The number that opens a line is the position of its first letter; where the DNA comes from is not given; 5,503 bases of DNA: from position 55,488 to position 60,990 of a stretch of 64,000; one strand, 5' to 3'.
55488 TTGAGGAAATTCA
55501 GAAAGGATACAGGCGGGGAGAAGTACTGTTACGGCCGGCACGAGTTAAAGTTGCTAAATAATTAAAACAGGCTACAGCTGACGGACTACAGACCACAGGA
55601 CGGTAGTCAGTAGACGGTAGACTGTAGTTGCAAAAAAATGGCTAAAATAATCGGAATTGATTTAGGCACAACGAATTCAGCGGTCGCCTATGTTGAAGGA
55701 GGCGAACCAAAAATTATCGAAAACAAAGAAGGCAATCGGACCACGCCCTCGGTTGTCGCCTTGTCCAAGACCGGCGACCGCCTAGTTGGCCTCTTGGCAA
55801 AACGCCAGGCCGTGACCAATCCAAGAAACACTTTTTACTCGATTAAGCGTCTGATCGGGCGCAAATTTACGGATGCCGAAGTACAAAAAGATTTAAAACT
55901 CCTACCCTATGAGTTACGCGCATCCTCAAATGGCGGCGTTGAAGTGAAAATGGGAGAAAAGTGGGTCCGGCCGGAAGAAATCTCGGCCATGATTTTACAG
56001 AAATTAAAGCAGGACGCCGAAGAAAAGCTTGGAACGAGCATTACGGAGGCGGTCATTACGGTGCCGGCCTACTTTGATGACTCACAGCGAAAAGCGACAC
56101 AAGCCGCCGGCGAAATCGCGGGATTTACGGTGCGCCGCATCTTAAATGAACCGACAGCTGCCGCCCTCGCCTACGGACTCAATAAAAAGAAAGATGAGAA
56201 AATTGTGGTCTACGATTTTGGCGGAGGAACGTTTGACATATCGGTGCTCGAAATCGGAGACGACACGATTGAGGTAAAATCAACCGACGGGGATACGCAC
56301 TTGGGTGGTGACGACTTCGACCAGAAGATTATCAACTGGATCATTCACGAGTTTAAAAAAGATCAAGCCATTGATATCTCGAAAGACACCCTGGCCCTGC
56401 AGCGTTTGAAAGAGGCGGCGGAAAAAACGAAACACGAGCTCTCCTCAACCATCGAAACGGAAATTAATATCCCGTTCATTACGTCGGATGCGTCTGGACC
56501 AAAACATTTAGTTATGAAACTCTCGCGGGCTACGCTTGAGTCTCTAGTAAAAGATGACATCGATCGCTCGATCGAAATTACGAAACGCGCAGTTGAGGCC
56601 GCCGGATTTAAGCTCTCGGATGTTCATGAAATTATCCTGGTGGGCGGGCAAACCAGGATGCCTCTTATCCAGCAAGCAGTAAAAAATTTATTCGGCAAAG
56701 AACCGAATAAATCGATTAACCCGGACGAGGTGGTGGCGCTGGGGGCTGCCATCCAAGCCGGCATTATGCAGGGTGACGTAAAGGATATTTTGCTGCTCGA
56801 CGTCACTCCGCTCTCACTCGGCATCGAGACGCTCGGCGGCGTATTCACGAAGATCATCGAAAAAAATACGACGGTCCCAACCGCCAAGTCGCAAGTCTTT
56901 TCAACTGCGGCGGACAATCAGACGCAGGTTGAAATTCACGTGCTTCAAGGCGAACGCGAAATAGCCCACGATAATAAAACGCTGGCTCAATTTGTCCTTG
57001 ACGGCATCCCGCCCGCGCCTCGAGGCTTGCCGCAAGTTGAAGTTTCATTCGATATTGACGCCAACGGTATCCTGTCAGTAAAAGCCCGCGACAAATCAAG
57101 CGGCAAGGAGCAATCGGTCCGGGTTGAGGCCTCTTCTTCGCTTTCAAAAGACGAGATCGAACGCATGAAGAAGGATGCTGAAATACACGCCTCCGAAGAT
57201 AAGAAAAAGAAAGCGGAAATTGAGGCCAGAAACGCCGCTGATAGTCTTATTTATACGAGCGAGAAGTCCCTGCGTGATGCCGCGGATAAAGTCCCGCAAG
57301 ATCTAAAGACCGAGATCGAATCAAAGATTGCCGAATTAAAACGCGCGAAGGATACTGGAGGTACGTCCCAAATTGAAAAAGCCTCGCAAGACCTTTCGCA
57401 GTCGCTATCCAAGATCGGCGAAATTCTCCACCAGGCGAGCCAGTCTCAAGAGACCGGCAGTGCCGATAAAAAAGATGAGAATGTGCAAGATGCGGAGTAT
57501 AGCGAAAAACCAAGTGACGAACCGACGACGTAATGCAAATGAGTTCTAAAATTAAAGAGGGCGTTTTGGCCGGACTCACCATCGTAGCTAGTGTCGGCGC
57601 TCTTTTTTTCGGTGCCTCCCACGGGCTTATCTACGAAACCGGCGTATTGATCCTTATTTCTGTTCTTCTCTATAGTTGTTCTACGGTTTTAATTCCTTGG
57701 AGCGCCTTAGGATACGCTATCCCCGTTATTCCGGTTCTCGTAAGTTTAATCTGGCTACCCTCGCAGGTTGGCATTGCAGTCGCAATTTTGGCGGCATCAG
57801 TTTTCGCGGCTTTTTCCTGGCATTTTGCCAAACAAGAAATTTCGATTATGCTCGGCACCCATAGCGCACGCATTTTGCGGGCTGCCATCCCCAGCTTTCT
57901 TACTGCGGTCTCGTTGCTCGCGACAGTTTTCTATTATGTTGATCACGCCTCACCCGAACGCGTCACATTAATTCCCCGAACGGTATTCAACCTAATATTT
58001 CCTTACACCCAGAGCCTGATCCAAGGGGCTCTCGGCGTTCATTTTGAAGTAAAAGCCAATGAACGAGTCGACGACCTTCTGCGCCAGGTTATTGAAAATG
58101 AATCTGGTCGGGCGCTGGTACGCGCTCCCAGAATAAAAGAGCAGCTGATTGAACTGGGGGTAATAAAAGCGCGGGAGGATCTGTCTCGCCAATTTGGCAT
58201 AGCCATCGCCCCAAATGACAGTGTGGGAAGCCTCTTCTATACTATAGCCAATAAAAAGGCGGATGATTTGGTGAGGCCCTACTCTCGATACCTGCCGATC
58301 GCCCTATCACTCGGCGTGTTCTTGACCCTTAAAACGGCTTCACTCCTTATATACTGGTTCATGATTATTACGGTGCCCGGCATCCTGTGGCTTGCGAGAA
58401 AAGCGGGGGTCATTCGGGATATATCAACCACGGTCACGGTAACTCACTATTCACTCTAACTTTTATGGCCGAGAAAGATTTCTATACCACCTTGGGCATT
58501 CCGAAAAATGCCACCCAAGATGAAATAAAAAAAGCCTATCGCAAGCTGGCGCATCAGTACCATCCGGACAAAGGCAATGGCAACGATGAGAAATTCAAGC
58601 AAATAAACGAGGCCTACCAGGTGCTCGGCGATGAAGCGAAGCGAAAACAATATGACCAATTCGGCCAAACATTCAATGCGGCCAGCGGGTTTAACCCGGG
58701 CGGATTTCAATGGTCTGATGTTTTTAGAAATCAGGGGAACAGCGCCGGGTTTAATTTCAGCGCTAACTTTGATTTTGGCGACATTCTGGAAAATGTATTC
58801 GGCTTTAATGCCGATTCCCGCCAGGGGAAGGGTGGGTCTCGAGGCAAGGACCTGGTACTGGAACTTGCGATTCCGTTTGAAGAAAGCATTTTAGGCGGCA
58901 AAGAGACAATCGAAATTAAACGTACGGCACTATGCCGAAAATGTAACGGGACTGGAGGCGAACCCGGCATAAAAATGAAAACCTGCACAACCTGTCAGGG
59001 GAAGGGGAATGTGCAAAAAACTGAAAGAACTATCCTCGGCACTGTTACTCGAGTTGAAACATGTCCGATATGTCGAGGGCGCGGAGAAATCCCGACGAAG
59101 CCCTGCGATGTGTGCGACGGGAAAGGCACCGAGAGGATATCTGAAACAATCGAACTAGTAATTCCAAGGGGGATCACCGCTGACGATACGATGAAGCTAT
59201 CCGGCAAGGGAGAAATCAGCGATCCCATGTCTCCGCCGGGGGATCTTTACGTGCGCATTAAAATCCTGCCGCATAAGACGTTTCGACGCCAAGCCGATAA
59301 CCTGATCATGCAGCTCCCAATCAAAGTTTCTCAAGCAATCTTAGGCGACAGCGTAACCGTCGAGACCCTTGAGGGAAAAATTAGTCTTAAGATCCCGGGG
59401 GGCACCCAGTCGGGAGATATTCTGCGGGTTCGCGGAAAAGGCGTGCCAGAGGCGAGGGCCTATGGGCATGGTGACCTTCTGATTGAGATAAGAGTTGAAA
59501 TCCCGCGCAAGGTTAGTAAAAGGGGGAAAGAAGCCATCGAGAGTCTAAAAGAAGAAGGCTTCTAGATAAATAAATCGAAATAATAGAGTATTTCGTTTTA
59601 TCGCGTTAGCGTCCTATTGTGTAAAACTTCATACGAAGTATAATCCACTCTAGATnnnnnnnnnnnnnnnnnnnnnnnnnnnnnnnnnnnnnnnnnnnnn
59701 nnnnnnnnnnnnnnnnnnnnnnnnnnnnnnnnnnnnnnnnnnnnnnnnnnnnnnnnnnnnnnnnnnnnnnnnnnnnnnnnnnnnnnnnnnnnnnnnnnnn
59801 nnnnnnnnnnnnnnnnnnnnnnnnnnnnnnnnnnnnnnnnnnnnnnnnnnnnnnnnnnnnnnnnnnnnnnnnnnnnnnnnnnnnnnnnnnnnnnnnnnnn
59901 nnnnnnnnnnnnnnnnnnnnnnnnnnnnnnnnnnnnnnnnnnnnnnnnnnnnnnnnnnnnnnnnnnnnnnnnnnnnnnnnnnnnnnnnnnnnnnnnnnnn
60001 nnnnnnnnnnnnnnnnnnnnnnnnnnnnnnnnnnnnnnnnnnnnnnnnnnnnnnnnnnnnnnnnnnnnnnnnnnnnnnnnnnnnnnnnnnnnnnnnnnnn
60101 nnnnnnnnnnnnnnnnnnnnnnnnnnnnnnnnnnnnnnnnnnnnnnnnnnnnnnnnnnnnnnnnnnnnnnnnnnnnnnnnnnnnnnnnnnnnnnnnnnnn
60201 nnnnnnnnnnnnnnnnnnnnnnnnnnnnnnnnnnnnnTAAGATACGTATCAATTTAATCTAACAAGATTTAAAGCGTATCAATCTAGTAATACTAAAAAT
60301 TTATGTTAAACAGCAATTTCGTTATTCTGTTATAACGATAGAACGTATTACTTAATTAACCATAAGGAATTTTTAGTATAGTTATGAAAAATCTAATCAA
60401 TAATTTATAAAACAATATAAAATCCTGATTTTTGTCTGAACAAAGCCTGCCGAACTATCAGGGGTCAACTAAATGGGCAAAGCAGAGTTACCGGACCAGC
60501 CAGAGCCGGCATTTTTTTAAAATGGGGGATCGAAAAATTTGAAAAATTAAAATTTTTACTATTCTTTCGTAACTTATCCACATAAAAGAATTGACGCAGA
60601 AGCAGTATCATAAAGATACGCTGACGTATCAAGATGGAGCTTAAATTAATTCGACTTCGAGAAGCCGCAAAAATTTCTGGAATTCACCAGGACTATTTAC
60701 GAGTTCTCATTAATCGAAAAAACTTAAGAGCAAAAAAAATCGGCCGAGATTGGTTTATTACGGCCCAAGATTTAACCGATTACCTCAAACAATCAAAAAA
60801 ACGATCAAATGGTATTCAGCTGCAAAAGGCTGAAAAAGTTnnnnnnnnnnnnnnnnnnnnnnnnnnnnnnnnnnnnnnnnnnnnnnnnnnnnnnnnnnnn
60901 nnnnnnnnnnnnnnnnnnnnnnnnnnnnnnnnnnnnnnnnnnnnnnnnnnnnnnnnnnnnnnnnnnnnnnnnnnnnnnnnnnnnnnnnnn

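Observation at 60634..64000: Giant gene missing from the ORF track: excisionase-type HTH, single TM, then more than 950 aa of Ser/Thr/Gly-rich repeats (a candidate membrane-tethered, surface-sensing DNA-binding protein)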

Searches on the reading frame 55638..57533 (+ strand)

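Call 7: search_protein_families(library=pfam, proteins=[window:55638-57533:+], max_evalue=0.01)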
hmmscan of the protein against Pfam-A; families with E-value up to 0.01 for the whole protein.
window:55638-57533:+ (631 aa): 4 families
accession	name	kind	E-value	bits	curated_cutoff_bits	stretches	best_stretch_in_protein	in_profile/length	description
PF00012.26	HSP70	-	3.9e-247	821.7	20.6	1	4-596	1-596/599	Hsp70 protein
PF06723.19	MreB_Mbl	-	2.8e-17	63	27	1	115-372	73-317/327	MreB/Mbl protein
PF02782.22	FGGY_C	-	0.00026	21.3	27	1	297-376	125-196/198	FGGY family of carbohydrate kinases, C-terminal domain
PF01968.24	Hydantoinase_A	-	0.0053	16.5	22.9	1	126-209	17-101/291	Hydantoinase/oxoprolinase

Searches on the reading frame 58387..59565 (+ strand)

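Call 7: search_protein_families(library=pfam, proteins=[window:58387-59565:+], max_evalue=0.01)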
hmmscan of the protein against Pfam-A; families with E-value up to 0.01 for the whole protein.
window:58387-59565:+ (392 aa): 4 families
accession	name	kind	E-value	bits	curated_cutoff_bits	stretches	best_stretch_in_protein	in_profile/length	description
PF01556.23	DnaJ_C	-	1.7e-42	145.5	26.6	1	158-373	3-152/152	DnaJ C terminal domain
PF00226.36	DnaJ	-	8.4e-26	90.3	27.8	1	31-90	1-63/63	DnaJ domain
PF00684.25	DnaJ_CXXCXGXG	-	3.2e-14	53.4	32.7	1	183-247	1-65/65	DnaJ central domain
PF17302.8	DUF5351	-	0.00025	21.7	27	0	200-234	1-28/29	Family of unknown function (DUF5351)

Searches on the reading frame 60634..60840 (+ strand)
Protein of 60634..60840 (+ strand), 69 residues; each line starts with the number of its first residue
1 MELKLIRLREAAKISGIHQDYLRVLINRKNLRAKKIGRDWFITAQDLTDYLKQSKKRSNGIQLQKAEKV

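Call 31: search_solved_structures(query=window:60634-60840:+, max_evalue=10, show_alignments=2)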
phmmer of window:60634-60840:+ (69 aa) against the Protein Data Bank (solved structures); distinct sequences matched with E-value up to 10: 4.
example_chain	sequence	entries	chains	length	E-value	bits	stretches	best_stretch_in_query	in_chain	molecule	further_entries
8vd6_A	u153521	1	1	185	0.0081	19.6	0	9-33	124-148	CAP REPEAT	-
7xya_A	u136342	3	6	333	0.8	13.4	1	8-40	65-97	DNA-directed RNA polymerase subunit alpha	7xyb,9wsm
1wju_A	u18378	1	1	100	0.84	13.3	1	10-41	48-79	NEDD8 ultimate buster-1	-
7f0r_A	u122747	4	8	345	0.85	13.3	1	8-40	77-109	DNA-directed RNA polymerase subunit alpha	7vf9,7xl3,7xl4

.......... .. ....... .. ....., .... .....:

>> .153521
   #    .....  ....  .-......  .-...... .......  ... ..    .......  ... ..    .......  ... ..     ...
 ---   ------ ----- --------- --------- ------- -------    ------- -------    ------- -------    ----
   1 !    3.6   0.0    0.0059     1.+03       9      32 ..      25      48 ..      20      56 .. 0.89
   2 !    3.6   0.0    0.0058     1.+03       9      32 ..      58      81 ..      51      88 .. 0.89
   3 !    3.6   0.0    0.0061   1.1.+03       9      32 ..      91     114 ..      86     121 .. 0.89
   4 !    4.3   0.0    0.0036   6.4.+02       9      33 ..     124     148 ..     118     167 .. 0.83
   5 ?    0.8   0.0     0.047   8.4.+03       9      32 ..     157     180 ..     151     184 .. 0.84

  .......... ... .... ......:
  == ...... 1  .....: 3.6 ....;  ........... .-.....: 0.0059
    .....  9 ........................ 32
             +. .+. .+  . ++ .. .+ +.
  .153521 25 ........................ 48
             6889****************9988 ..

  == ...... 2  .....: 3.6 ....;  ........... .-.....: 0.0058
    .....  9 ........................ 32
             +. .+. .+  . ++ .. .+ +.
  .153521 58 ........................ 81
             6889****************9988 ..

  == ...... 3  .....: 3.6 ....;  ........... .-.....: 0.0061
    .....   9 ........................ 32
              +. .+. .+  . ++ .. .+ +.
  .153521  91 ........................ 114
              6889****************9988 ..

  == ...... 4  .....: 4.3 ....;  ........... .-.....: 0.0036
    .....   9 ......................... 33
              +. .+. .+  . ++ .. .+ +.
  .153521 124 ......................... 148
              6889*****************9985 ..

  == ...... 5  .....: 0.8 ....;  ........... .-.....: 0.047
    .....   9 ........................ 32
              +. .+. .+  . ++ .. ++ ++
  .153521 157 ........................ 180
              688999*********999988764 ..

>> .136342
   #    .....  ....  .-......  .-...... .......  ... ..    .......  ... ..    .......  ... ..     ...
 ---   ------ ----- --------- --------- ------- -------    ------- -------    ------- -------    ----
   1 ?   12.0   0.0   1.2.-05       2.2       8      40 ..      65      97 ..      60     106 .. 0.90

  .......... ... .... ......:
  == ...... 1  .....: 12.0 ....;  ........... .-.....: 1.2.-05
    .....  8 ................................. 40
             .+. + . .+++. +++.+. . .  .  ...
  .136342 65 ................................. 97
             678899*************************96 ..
